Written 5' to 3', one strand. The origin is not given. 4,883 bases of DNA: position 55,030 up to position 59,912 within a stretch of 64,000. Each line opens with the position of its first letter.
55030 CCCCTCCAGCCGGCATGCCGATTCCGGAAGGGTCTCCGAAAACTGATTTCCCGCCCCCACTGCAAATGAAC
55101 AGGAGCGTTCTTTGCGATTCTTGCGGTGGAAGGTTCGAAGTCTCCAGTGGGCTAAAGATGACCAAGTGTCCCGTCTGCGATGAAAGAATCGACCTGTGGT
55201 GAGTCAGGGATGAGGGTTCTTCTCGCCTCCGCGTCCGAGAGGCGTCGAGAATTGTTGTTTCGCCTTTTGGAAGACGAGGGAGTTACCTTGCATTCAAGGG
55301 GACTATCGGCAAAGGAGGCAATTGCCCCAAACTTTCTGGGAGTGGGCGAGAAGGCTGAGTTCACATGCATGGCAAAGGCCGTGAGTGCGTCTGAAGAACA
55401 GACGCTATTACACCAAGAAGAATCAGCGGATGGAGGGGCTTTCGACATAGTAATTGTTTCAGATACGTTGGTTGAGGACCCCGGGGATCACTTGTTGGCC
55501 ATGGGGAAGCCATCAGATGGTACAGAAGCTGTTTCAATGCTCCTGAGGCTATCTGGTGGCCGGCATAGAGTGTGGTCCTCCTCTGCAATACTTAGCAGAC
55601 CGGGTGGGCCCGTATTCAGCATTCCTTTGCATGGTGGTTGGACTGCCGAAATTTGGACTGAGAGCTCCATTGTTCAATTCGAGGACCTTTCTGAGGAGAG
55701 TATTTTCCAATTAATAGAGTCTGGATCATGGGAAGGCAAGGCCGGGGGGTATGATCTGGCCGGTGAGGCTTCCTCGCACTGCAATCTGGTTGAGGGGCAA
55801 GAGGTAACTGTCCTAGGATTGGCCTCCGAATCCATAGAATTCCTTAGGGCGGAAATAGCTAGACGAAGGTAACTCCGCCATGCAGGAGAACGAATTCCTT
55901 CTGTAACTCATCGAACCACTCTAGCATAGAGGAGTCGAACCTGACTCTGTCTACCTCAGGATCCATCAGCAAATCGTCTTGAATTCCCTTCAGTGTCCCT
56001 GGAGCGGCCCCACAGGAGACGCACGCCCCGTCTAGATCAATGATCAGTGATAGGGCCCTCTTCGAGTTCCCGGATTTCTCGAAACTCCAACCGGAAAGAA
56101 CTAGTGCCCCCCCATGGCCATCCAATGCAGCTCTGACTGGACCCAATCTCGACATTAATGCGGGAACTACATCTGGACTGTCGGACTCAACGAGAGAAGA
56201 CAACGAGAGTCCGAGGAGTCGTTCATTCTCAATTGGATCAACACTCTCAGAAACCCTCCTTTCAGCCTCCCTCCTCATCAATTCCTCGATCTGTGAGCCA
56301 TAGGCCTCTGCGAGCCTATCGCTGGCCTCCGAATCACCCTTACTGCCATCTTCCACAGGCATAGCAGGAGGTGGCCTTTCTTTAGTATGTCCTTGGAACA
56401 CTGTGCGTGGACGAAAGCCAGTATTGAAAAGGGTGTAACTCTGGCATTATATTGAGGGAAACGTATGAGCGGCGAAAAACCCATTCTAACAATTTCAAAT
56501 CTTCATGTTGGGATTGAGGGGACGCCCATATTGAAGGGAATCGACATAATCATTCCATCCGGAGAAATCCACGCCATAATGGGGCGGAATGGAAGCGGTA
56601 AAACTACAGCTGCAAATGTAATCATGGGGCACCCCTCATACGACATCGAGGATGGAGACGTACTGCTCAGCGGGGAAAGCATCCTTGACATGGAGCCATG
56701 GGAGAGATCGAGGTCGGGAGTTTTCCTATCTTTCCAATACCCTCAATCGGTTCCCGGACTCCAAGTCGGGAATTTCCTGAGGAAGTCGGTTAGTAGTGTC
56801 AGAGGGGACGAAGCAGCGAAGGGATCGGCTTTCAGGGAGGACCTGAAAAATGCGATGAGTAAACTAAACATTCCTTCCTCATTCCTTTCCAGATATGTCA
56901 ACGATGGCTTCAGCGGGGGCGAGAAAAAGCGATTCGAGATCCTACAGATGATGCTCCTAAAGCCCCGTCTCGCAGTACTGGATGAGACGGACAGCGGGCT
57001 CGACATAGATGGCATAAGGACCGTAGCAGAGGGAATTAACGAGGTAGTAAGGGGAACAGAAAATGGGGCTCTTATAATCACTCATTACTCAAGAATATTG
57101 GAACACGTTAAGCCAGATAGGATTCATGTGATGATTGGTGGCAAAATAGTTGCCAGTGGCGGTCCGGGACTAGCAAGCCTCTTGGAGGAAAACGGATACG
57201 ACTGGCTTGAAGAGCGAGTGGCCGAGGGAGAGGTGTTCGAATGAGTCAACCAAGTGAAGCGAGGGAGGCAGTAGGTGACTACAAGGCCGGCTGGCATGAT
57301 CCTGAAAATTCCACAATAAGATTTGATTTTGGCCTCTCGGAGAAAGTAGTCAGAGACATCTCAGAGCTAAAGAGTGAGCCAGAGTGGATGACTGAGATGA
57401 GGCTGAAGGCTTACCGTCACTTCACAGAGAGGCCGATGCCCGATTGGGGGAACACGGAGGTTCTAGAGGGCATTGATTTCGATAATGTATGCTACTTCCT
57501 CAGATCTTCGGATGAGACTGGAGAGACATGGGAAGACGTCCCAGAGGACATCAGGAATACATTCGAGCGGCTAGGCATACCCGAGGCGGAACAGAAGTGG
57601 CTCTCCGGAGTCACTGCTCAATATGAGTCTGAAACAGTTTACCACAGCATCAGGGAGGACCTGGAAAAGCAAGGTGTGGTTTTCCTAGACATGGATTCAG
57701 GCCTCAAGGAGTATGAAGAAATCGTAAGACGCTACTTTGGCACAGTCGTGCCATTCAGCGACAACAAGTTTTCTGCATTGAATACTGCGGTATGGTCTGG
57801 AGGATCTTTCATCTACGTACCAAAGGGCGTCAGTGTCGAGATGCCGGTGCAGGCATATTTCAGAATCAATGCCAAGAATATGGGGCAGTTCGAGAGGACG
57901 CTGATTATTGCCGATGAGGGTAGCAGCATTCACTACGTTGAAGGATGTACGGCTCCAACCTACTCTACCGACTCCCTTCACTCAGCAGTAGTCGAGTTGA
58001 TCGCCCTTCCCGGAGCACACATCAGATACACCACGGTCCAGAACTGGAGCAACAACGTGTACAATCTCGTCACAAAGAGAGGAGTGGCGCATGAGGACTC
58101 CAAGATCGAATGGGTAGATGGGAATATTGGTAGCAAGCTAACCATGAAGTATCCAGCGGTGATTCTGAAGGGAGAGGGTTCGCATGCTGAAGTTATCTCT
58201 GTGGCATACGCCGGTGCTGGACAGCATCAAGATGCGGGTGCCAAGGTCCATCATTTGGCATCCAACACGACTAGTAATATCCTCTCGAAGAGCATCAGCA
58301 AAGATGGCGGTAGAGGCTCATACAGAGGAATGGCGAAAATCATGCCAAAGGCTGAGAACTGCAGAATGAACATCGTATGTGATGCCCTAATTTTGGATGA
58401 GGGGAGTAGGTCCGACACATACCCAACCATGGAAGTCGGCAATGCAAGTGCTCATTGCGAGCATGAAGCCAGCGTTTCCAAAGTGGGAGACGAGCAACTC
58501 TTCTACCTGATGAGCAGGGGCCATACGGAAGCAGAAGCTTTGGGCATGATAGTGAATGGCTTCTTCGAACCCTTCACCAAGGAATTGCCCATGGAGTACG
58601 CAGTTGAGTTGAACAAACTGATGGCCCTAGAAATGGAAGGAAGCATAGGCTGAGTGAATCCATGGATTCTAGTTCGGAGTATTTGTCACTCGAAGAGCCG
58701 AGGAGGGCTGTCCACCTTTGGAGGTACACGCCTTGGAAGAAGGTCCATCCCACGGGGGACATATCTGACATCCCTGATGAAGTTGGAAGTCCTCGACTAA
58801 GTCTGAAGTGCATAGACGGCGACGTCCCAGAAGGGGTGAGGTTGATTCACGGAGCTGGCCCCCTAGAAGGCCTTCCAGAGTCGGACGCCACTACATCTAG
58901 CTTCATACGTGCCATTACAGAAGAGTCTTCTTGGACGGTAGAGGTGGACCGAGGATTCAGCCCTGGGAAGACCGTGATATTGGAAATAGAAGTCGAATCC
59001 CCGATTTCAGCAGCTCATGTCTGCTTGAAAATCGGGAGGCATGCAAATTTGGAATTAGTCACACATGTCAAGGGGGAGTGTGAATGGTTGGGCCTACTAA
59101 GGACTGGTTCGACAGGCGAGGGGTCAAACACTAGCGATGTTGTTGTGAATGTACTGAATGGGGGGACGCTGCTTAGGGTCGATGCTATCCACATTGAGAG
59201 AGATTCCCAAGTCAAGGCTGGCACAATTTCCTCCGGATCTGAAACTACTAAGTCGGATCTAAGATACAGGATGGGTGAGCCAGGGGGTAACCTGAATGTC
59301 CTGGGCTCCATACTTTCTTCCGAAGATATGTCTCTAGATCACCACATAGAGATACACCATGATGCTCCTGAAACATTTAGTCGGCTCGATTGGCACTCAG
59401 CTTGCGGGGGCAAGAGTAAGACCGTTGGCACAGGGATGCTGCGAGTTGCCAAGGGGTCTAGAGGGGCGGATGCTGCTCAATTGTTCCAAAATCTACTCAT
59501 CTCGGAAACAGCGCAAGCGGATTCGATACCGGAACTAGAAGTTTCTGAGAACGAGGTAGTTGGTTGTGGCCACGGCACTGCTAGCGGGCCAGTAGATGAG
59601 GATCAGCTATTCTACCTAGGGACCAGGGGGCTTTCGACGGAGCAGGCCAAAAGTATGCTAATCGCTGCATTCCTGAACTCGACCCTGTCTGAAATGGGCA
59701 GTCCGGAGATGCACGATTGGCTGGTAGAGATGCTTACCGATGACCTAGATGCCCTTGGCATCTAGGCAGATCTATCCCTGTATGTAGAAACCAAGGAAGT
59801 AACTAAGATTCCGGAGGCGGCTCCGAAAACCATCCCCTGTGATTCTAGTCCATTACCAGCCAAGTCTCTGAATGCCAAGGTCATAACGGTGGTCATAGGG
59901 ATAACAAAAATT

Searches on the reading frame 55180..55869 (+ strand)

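Call 27: search_protein_families(library=pfam, proteins=[window:55180-55869:+], max_evalue=0.00001)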
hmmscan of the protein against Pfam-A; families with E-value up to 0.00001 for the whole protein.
window:55180-55869:+ (230 aa): 1 family
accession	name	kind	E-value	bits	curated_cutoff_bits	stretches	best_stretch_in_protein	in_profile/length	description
PF02545.19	Maf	-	1.1e-24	87.6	27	1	12-217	1-178/187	Maf-like protein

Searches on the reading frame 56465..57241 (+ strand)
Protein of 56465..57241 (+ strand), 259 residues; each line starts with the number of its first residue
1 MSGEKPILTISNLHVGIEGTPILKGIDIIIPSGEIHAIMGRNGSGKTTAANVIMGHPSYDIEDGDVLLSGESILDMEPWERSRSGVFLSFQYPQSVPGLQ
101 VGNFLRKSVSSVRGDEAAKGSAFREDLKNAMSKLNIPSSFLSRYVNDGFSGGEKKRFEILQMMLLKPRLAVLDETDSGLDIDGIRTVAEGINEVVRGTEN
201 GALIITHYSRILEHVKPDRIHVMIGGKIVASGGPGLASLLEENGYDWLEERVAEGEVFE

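Call 27: search_protein_families(library=pfam, proteins=[window:56465-57241:+], max_evalue=0.00001)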
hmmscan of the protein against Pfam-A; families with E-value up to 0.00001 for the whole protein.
window:56465-57241:+ (259 aa): 1 family
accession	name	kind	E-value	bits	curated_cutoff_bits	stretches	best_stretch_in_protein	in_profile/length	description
PF00005.33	ABC_tran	-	2.7e-22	80.3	25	1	23-175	1-135/137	ABC transporter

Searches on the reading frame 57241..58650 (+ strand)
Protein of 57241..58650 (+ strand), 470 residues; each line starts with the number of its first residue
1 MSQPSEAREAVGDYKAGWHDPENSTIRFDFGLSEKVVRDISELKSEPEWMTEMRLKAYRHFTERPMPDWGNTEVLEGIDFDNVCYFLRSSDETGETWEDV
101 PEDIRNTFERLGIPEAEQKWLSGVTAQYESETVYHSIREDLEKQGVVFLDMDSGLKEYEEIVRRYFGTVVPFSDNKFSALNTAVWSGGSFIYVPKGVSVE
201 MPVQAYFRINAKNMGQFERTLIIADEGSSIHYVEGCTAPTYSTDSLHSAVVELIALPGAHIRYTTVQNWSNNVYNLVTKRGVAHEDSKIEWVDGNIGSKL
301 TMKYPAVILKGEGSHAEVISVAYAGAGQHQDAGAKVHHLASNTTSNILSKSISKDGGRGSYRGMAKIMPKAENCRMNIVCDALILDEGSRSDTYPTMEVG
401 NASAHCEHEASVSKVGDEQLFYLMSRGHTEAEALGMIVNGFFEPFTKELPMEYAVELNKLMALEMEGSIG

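Call 27: search_protein_families(library=pfam, proteins=[window:57241-58650:+], max_evalue=0.00001)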
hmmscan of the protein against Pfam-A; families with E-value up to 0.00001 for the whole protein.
window:57241-58650:+ (470 aa): 2 families
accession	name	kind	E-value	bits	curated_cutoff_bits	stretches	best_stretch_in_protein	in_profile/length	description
PF01458.23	SUFBD_core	-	1.6e-83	280.1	27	1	207-441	1-232/232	SUF system FeS cluster assembly, SufBD core domain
PF19295.5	SufBD_N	-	2.4e-11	44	23.5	1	143-204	110-171/172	SufBD protein N-terminal region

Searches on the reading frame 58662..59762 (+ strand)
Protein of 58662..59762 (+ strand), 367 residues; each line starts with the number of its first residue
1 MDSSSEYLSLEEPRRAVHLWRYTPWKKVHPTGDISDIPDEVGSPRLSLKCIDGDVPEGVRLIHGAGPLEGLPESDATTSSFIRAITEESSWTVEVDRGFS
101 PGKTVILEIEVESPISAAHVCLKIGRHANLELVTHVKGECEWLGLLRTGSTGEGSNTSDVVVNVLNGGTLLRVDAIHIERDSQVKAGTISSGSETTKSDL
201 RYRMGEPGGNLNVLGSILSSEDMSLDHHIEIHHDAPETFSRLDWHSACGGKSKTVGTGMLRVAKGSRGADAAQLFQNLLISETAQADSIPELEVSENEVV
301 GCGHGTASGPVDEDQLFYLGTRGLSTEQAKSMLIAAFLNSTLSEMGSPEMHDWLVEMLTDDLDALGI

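Call 27: search_protein_families(library=pfam, proteins=[window:58662-59762:+], max_evalue=0.00001)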
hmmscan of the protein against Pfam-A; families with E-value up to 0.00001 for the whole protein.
window:58662-59762:+ (367 aa): 1 family
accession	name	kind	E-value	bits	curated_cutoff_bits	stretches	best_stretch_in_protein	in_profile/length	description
PF01458.23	SUFBD_core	-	6.8e-44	150.5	27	1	115-337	9-232/232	SUF system FeS cluster assembly, SufBD core domain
